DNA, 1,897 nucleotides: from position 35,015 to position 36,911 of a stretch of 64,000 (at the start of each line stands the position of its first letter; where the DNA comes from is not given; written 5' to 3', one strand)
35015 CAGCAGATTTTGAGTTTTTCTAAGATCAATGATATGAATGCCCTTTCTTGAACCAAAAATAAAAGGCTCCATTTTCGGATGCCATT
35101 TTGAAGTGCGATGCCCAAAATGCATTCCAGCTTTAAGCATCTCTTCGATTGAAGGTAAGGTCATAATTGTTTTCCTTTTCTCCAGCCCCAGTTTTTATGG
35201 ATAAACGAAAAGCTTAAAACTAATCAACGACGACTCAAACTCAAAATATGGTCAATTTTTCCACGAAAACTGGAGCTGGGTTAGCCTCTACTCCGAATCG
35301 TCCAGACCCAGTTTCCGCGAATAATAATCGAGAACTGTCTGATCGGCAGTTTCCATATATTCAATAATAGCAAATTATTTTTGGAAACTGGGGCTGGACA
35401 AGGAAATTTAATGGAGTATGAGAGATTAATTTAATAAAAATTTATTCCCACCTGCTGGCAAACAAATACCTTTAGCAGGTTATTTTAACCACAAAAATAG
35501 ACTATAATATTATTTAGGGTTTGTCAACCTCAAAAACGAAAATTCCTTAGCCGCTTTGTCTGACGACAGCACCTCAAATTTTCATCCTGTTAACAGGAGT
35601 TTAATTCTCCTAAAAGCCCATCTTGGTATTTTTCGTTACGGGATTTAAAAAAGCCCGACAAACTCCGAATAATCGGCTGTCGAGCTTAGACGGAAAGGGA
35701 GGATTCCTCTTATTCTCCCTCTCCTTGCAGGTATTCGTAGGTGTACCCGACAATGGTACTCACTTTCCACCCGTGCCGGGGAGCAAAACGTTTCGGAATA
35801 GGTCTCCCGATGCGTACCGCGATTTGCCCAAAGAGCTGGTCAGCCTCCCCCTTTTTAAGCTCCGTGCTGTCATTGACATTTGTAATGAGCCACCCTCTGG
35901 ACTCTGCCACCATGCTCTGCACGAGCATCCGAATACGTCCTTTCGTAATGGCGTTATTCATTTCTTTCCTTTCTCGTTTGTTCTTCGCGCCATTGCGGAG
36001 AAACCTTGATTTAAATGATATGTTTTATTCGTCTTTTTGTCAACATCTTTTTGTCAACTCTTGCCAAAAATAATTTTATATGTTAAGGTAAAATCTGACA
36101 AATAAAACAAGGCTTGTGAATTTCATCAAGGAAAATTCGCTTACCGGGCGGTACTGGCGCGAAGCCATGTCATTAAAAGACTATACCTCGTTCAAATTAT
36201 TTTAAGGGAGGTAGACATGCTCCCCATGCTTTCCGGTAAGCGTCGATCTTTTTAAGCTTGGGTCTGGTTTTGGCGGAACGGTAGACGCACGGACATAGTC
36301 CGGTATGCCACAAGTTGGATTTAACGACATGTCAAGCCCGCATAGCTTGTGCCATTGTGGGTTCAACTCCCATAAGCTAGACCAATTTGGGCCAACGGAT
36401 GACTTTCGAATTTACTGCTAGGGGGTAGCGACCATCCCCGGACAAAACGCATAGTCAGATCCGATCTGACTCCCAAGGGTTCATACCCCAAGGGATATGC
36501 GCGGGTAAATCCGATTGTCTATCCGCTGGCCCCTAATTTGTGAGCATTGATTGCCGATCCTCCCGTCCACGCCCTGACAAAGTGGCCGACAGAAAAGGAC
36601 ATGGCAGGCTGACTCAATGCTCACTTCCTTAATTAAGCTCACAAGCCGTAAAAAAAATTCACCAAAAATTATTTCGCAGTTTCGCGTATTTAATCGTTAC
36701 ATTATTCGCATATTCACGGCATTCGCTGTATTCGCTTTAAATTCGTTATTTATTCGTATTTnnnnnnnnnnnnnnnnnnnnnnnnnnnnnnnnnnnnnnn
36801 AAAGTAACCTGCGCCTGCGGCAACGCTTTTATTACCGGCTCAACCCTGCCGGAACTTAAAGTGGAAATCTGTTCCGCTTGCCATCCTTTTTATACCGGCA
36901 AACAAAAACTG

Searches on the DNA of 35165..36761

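Call 83: search_rna_families(source=window, start=35165, end=36761, threshold=evalue, max_evalue=1)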
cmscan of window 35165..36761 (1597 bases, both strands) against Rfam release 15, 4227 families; matches with E-value up to 1: 0.
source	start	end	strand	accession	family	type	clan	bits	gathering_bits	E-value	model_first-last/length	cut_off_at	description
